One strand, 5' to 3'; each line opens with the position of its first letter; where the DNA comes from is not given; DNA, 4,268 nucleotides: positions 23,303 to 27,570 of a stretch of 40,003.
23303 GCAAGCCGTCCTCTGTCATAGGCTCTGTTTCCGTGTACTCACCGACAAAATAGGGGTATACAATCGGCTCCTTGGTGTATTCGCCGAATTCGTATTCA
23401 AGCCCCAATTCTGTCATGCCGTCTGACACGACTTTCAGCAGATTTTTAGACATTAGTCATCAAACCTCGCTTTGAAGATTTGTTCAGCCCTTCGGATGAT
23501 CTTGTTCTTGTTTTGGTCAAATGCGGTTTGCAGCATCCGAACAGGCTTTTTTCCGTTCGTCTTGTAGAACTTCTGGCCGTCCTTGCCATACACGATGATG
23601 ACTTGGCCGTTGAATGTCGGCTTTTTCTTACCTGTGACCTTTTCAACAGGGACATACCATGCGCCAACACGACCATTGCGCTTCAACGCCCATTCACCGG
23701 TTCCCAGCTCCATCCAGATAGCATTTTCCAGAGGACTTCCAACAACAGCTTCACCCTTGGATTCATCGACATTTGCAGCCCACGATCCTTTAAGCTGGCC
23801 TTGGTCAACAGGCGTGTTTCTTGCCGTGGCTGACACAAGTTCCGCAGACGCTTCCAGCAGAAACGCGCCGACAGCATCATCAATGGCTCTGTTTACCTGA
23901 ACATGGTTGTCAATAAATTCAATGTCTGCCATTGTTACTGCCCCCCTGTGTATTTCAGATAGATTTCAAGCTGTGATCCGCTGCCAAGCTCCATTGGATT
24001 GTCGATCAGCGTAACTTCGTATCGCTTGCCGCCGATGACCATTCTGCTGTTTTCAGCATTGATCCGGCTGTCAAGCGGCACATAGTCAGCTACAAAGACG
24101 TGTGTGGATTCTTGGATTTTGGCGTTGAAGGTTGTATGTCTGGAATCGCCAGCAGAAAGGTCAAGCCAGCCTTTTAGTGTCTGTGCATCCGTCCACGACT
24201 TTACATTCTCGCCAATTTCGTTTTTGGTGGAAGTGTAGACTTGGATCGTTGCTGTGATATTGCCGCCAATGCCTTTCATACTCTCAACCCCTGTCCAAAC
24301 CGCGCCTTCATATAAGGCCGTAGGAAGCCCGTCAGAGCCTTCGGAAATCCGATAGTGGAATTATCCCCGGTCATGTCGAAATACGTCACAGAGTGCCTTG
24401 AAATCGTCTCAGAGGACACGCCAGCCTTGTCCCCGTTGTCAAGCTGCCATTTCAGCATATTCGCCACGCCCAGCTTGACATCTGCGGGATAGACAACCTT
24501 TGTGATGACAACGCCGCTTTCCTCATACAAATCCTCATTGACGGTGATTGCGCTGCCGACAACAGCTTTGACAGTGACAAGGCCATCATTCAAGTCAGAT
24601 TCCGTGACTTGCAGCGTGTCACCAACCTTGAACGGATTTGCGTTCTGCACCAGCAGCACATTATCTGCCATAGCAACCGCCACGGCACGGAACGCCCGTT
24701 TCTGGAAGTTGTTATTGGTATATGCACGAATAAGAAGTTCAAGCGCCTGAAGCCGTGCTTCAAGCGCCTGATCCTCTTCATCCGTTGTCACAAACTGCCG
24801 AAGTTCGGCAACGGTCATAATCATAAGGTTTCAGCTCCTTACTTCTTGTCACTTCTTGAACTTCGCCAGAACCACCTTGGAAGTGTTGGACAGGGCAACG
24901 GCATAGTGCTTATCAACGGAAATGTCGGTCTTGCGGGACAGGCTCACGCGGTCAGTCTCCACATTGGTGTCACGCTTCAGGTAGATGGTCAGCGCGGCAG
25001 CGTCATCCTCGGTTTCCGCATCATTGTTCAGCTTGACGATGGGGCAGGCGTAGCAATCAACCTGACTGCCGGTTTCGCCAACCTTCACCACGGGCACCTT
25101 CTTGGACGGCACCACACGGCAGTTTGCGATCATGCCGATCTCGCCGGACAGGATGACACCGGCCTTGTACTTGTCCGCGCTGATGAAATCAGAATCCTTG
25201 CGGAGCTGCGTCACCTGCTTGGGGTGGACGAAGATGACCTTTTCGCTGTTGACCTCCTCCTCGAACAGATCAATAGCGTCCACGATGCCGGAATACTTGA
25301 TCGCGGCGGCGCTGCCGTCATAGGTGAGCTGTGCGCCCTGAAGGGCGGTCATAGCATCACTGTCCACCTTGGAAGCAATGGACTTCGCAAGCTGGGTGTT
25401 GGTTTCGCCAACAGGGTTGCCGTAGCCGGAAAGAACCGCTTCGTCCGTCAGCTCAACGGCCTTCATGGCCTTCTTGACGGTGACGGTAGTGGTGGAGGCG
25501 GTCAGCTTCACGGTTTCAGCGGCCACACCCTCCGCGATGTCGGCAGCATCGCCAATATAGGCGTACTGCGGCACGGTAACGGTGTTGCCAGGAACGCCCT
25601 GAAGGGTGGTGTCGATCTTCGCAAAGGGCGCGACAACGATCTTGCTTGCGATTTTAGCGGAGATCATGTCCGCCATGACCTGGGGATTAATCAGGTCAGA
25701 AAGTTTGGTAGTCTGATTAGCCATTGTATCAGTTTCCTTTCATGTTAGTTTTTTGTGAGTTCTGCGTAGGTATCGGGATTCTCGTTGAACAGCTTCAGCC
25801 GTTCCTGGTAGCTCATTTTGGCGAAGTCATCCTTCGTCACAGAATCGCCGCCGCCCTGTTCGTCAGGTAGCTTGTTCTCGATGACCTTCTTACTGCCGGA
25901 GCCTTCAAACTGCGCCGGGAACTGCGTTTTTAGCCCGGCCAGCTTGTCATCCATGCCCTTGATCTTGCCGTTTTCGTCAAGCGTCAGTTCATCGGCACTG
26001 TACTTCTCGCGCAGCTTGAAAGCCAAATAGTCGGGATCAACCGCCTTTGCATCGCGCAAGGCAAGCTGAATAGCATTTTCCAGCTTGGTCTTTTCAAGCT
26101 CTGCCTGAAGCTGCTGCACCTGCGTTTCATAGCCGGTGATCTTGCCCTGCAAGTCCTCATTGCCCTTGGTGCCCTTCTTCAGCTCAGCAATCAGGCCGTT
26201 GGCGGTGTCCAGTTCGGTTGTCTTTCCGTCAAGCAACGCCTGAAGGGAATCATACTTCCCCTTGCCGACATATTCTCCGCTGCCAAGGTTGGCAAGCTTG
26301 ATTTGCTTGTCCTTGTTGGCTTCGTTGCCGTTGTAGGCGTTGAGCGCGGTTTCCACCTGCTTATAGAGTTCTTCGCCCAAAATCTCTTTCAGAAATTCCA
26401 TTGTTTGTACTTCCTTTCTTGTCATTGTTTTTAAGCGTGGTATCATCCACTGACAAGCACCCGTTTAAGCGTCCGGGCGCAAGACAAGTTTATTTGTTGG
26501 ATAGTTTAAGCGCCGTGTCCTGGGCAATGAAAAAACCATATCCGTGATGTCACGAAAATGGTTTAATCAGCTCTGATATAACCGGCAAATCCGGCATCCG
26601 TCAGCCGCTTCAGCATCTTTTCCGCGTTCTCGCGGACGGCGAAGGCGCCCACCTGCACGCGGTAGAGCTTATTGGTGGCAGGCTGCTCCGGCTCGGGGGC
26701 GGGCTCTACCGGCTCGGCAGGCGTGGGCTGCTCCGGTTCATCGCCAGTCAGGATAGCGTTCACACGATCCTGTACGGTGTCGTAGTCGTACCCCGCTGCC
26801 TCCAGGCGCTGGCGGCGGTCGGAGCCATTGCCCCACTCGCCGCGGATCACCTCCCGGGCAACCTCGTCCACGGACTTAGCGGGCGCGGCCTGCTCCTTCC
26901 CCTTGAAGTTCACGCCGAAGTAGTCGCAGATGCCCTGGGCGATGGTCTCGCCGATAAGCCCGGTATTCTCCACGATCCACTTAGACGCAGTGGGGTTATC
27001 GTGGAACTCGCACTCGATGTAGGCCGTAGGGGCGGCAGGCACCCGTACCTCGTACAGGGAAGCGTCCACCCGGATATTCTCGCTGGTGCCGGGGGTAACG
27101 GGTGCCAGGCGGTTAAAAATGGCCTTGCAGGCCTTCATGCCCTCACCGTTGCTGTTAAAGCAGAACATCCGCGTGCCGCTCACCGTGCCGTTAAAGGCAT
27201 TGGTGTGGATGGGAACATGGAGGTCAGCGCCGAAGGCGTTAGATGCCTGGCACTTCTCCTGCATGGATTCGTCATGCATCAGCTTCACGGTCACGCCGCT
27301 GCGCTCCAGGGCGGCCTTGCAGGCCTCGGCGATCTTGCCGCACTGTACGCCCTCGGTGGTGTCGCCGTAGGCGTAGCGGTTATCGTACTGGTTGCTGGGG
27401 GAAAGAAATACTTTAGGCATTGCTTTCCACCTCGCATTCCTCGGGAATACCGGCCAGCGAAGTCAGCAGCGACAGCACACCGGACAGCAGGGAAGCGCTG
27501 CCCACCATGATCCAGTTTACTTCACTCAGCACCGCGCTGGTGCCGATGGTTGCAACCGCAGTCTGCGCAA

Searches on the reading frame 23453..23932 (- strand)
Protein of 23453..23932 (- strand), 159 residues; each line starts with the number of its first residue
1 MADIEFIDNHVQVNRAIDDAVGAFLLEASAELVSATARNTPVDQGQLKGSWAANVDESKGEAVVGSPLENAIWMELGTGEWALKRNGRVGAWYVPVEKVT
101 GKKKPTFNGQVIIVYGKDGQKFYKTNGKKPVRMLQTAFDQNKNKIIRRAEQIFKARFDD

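Call 16: search_protein_families(library=phrogs, proteins=[window:23453-23932:-], max_evalue=0.001)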
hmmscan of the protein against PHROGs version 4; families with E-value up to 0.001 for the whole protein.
window:23453-23932:- (159 aa): 2 families
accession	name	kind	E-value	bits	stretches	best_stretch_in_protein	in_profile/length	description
phrog_5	-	connector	2.9e-11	44.6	1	15-158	110-210/239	tail completion or Neck1 protein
phrog_2325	-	tail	4e-05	24.6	1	7-91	16-108/132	minor tail protein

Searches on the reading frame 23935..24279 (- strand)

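Call 16: search_protein_families(library=phrogs, proteins=[window:23935-24279:-], max_evalue=0.001)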
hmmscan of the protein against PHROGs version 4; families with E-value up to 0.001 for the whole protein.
window:23935-24279:- (114 aa): 1 family
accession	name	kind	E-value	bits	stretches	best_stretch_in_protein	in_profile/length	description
phrog_1059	-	connector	1.5e-26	93.7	1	4-112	2-107/111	head-tail adaptor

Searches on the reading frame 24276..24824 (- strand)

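Call 16: search_protein_families(library=phrogs, proteins=[window:24276-24824:-], max_evalue=0.001)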
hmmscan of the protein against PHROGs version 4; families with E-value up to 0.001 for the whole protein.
window:24276-24824:- (182 aa): 3 families
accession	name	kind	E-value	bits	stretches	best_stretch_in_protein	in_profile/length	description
phrog_1236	-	head and packaging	1.6e-53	182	1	1-177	1-177/177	head protein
phrog_1161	-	connector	7.6e-11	43.3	1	107-177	42-100/106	head-tail adaptor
phrog_442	-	connector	1e-06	29.3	1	2-173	87-262/270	head-tail adaptor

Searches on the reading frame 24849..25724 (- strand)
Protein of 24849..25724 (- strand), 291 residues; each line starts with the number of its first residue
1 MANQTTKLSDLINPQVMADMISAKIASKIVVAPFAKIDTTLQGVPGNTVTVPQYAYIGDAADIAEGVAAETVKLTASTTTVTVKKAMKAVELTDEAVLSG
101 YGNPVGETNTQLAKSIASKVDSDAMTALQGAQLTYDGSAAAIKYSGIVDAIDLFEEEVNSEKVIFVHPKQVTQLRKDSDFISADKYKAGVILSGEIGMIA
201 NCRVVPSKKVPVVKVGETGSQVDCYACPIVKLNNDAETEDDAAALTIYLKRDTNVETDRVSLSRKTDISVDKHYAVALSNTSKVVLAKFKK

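Call 16: search_protein_families(library=phrogs, proteins=[window:24849-25724:-], max_evalue=0.001)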
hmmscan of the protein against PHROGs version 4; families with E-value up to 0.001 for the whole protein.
window:24849-25724:- (291 aa): 7 families
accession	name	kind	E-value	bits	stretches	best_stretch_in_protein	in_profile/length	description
phrog_544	-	head and packaging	1.5e-77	261.8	1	1-290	1-274/282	major head protein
phrog_30620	-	unknown function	5.2e-47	160.9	1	1-178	2-176/184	-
phrog_1357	-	head and packaging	6.6e-14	52.6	1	8-225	28-280/356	major head protein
phrog_247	-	head and packaging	8.2e-08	32.8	1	2-216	2-240/351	major head protein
phrog_1650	-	head and packaging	1.2e-07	32.4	1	52-225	66-259/300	major head protein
phrog_334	-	head and packaging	0.00025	21.2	1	163-220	226-294/381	major head protein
phrog_3437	-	head and packaging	0.00034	20.9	1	77-197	73-211/294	major head protein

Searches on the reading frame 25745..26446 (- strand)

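Call 16: search_protein_families(library=phrogs, proteins=[window:25745-26446:-], max_evalue=0.001)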
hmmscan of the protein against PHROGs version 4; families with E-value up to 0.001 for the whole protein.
window:25745-26446:- (233 aa): 1 family
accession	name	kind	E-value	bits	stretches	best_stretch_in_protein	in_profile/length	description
phrog_194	-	head and packaging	8.9e-39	135.2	1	9-231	12-220/335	head scaffolding protein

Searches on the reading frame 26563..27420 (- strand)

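Call 16: search_protein_families(library=phrogs, proteins=[window:26563-27420:-], max_evalue=0.001)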
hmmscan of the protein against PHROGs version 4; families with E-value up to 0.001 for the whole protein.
window:26563-27420:- (285 aa): 6 families
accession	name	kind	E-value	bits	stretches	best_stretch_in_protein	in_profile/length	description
phrog_435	-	lysis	1.7e-25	91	1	19-277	132-335/556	endolysin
phrog_7698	-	lysis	2.7e-24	87.5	1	173-225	263-315/316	endolysin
phrog_15001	-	lysis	2.7e-13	50.8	2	239-282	203-247/367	endolysin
phrog_16241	-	lysis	4.4e-13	50.4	1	180-231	142-193/290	endolysin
phrog_2742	-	lysis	1.7e-12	48.4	1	28-186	35-199/318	endolysin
phrog_3861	-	lysis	4.4e-08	33.5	1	174-231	189-242/455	amidase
